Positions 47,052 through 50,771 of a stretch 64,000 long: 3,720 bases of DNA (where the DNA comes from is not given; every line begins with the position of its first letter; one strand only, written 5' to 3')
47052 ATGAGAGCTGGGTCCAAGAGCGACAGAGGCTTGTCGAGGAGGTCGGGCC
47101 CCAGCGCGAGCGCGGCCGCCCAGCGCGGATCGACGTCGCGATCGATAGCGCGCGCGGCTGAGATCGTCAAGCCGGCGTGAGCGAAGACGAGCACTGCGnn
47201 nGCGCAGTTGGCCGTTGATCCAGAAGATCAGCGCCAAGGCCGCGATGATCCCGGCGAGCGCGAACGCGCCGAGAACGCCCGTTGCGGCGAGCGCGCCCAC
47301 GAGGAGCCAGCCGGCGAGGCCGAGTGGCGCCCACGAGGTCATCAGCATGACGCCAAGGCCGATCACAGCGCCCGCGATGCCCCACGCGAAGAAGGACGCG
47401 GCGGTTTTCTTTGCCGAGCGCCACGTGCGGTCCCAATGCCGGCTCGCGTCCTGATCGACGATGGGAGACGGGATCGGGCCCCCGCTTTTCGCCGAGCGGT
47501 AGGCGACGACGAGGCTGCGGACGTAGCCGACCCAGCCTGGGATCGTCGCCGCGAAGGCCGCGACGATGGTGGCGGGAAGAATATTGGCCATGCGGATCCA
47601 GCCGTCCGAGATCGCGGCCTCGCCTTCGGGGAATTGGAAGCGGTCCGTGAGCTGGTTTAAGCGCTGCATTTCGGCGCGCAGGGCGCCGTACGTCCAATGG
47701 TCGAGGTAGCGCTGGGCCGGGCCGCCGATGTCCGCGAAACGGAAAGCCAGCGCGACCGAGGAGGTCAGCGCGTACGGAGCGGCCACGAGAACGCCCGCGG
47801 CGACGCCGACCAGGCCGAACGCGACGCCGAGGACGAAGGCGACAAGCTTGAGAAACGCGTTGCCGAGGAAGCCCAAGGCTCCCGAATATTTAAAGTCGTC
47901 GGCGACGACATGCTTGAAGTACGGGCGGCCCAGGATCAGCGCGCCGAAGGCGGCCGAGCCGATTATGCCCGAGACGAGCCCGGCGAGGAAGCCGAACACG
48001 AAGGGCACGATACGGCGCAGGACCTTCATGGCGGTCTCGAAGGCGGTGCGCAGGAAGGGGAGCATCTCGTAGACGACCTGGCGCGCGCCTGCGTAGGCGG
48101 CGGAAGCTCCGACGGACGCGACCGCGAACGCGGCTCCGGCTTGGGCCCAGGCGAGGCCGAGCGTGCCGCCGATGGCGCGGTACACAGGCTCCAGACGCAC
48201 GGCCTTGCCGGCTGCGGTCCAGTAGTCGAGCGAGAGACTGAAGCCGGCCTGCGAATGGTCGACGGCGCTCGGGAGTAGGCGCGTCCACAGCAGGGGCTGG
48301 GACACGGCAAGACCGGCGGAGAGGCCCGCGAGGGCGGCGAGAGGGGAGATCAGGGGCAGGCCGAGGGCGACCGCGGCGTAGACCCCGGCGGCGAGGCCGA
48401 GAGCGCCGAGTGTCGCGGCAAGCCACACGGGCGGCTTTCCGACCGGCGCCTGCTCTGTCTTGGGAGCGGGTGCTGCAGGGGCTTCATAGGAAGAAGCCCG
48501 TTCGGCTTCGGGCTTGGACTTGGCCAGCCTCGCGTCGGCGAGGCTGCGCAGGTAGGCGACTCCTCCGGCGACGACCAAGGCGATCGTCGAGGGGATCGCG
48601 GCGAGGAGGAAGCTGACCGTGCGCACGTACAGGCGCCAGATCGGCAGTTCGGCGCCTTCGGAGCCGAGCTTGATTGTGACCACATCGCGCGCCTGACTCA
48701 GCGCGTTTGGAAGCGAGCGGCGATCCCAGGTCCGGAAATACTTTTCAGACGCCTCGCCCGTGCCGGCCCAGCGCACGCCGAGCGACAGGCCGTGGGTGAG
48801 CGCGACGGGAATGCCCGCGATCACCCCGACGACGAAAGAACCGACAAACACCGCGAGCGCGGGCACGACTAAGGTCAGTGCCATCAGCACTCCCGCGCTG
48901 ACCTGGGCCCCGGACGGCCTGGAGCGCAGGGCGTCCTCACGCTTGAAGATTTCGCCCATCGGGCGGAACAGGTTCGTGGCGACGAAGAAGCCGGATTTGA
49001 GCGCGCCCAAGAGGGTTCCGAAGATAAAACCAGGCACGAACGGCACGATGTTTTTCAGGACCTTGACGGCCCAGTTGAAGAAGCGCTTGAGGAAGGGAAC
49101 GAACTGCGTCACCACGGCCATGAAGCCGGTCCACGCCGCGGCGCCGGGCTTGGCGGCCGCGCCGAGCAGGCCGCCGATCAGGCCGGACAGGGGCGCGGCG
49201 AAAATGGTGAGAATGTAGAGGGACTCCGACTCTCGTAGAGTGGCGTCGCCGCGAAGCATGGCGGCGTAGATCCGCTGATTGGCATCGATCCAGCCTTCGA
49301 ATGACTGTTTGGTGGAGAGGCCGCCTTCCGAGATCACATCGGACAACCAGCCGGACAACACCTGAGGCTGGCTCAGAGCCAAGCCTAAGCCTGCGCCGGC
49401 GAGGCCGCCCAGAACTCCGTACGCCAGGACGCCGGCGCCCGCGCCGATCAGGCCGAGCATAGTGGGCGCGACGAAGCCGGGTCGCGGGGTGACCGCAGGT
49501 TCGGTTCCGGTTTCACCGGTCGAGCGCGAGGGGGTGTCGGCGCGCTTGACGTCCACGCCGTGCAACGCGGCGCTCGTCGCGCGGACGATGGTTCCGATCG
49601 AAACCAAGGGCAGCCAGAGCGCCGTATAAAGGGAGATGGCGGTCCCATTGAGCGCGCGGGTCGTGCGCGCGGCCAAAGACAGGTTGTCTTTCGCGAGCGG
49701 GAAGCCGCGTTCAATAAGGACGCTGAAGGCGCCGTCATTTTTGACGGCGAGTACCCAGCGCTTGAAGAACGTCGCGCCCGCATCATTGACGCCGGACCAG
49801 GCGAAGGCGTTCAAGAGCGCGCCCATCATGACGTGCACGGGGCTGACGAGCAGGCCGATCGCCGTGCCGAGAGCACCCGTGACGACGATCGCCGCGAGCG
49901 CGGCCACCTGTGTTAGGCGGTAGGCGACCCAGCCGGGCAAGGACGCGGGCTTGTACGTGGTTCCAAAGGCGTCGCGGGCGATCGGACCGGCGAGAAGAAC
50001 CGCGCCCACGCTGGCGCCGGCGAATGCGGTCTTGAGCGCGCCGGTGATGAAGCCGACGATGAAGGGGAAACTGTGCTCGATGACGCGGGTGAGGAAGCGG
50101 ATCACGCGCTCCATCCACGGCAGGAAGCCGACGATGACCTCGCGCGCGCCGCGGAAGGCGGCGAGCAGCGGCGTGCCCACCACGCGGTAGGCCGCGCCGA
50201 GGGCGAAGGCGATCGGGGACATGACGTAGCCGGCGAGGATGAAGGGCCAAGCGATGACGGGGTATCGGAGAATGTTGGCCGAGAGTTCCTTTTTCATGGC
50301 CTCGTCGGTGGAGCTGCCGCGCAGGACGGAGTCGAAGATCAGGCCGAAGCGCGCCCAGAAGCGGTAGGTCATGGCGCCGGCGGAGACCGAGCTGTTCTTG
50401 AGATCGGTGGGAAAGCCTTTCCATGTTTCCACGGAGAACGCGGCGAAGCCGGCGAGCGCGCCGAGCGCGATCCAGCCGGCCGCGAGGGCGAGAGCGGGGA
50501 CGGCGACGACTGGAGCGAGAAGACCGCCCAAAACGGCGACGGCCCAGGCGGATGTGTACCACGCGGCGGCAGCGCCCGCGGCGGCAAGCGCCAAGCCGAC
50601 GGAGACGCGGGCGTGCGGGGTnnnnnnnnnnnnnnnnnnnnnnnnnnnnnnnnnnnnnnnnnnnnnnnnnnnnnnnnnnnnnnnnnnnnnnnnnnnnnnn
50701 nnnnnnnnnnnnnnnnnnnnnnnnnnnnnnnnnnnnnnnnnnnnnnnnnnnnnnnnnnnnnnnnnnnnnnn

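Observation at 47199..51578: Giant polytopic membrane protein built from three internal repeats of about 340 aa, with no recognisable family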

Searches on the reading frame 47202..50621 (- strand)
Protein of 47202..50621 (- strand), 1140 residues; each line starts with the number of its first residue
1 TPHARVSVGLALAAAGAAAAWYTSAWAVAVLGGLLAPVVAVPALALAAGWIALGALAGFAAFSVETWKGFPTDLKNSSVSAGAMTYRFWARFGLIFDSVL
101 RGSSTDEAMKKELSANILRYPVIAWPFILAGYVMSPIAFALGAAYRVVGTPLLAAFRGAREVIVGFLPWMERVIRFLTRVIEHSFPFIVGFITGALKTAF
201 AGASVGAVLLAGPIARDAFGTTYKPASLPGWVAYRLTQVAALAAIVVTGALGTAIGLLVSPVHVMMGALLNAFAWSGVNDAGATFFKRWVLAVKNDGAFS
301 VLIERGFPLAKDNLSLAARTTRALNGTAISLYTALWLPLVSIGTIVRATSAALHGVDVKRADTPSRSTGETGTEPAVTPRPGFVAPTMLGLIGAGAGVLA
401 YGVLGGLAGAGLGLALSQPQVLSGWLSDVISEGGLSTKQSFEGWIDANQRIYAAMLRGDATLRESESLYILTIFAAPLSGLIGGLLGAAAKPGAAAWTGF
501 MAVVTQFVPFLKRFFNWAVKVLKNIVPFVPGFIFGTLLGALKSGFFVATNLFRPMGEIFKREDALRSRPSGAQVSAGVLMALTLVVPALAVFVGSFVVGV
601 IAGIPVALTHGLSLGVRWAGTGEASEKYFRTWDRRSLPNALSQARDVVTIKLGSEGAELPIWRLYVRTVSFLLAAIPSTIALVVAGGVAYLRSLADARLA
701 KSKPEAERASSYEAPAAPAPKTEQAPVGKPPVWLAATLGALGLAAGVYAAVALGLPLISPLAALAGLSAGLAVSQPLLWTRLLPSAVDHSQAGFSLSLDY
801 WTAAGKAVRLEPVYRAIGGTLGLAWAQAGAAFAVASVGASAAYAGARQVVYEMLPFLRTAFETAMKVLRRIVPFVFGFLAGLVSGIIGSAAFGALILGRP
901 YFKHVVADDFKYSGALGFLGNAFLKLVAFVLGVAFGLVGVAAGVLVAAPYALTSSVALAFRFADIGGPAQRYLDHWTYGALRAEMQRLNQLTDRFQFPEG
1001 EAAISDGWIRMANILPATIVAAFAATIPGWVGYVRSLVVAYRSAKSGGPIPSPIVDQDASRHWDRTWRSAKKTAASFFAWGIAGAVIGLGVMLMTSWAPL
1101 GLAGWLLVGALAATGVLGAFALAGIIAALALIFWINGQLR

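Call 27: predict_structure(alignment_id=A2)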
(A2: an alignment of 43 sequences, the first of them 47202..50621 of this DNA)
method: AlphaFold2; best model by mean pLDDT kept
length: 1140 residues; sequences in the alignment: 43
mean_pLDDT: 75.8   pTM: 0.40
mean pLDDT of the five models: 75.8, 75.6, 68.8, 64.8, 64.3
residues with pLDDT >= 90: 54; 70-90: 805; 50-70: 193; < 50: 88
segments of 3 or more residues with pLDDT < 50: 1-3, 166-180, 507-523, 707-715, 1086-1100, 1102-1118
pLDDT, mean of each block of 10 residues (from residue 1): 59 83 85 66 79 83 78 80 86 87 79 82 85 81 74 72 51 35 65 85 90 86 80 83 87 88 91 83 91 90 85 81 90 91 92 87 66 76 76 73 68 78 75 86 88 85 67 76 79 79 58 42 60 81 87 82 61 53 63 79 83 84 82 88 83 72 84 85 86 84 53 49 58 81 79 63 78 83 83 87 83 84 82 78 80 74 63 69 77 84 84 71 84 81 75 79 76 86 84 73 75 82 74 86 84 62 63 57 47 43 46 48 62 71
secondary structure, 60 per line:
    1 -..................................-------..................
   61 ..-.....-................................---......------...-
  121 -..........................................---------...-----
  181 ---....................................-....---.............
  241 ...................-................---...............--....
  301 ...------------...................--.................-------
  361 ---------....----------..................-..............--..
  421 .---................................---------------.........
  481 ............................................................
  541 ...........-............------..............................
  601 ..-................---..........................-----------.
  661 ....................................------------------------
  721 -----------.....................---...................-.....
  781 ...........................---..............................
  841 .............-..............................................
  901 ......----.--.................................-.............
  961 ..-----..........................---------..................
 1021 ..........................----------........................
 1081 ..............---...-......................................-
elements in order (helices of 4 or more, strands of 3 or more residues): H2-35 H43-62 H64-68 H70-101 H105-110 H122-163 H184-219 E221-224 H228-259 H261-276 H280-294 H297-303 H316-334 H337-353 E370-373 H384-401 H403-416 H425-456 H472-551 H553-564 H571-602 H604-619 H623-648 H660-696 H732-752 H756-774 H776-807 H811-853 H855-906 H914-946 H948-962 H968-993 H1004-1046 H1057-1094 H1102-1139

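Call 29: fold_search(model_id=the predicted structure, library=pdb)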
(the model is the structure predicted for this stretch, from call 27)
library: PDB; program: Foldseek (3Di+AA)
matches with E <= 10: 89; with E <= 0.001: 0
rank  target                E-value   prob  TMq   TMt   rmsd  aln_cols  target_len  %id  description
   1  7y1n                  5.5e-01  0.04  0.05  0.05  37.4      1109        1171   10  Structure of SUR2B in complex with Mg-ATP, Mg-ADP, and repaglinide in the partially occluded state (released 2023-06-14)
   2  9juj                  5.9e-01  0.04  0.06  0.06  38.1      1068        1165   13  Structure of Arabidopsis thaliana ABCB1 in the inward-facing conformation (released 2025-03-05)
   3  7y1l                  6.1e-01  0.05  0.06  0.06  40.5      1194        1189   10  Structure of SUR2B in complex with Mg-ATP and repaglinide in the inward-facing conformation (released 2023-06-14)
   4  7u1e_E                6.1e-01  0.03  0.05  0.04  36.8      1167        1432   10  CryoEM structure of the pancreatic ATP-sensitive potassium channel bound to ATP with Kir6.2-CTD in the down conformati (released 2022-08-31)
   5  7niu_A                7.8e-01  0.06  0.07  0.07  41.7      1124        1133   11  Nanodisc reconstituted human ABCB4 in complex with 4B1-Fab and QA2-Fab (apo-inward-open conformation) (released 2021-08-25)
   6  7zk4                  8.1e-01  0.05  0.07  0.07  39.2      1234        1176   10  The ABCB1 L335C mutant (mABCB1) in the outward facing state (released 2023-04-26)
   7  7tys_E                9.3e-01  0.03  0.06  0.06  39.2      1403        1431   10  Cryo-EM structure of the pancreatic ATP-sensitive potassium channel bound to ATP and repaglinide with Kir6.2-CTD in th (released 2022-08-31)
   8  5kpj                  1.1e+00  0.06  0.08  0.08  43.8      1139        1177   10  Mouse pgp methylated protein (released 2016-11-30)
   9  8rq4                  1.1e+00  0.03  0.06  0.06  41.2      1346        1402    9  Cryo-em structure of the rat Multidrug resistance-associated protein 2 (rMrp2) in complex with probenecid (released 2024-02-14)
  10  8sg4                  1.2e+00  0.02  0.05  0.05  42.6      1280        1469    8  E1435Q Ycf1 mutant in dephosphorylated state (released 2024-03-06)
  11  9vrd                  1.3e+00  0.03  0.06  0.06  40.5      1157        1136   10  Cryo-EM structure of rice multidrug resistance protein 5 (MRP5) with InsP6 in state A (released 2026-04-01)
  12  7y1k                  1.4e+00  0.04  0.07  0.07  37.8      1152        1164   11  Structure of SUR2A in complex with Mg-ATP, Mg-ADP and repaglinide in the inward-facing conformation (released 2023-06-14)
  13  7qkr                  1.5e+00  0.03  0.06  0.06  40.8      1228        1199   10  Cryo-EM structure of ABC transporter STE6-2p from Pichia pastoris with Verapamil at 3.2 A resolution (released 2022-10-26)
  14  7uaa_E                1.6e+00  0.02  0.06  0.05  40.0      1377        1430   10  CryoEM structure of the pancreatic ATP-sensitive potassium channel in the ATP-bound state with Kir6.2-CTD in the up co (released 2022-08-31)
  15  7u6y_E                1.8e+00  0.03  0.07  0.06  39.0      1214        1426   10  Cryo-EM structure of the pancreatic ATP-sensitive potassium channel in the presence of glibenclamide and ATP with Kir6 (released 2022-08-31)
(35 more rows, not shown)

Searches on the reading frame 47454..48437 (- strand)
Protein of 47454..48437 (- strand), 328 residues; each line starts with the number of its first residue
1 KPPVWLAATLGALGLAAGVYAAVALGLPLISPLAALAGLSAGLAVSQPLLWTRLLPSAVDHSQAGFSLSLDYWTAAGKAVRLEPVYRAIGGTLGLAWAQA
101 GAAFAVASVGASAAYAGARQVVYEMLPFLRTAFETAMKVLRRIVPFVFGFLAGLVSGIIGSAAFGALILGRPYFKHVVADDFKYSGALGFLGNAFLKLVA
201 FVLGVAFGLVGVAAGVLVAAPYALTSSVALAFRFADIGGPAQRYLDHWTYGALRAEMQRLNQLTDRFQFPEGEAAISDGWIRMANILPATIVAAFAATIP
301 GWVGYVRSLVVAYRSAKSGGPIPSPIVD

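Call 30: search_protein_families(library=phrogs, proteins=[window:47454-48437:-], max_evalue=1)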
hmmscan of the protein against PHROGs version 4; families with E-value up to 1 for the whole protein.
window:47454-48437:- (328 aa): 0 families

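Call 31: search_protein_families(library=pfam, proteins=[window:47454-48437:-], max_evalue=10)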
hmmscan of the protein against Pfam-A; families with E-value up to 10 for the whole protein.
window:47454-48437:- (328 aa): 0 families

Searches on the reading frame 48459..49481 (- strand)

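Call 30: search_protein_families(library=phrogs, proteins=[window:48459-49481:-], max_evalue=1)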
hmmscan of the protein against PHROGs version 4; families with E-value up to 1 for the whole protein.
window:48459-49481:- (341 aa): 2 families
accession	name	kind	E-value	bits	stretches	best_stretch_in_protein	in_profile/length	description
phrog_36058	-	unknown function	0.13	11.5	1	115-159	448-492/766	-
phrog_58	-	tail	0.7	9.1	1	64-229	613-767/1544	tail length tape measure protein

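Call 31: search_protein_families(library=pfam, proteins=[window:48459-49481:-], max_evalue=10)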
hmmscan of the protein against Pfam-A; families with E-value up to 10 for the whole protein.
window:48459-49481:- (341 aa): 3 families
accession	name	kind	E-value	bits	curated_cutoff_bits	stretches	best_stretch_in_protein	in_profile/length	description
PF20538.3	DUF6753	-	0.057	13.4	27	1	202-228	111-137/217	Family of unknown function (DUF6753)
PF19226.5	DisA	-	0.39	10.4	27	1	125-162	291-328/366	DisA glycoprotein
PF07264.17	EI24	-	6.5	7.3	32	1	90-213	78-197/199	Sulfate transporter CysZ/Etoposide-induced protein 2.4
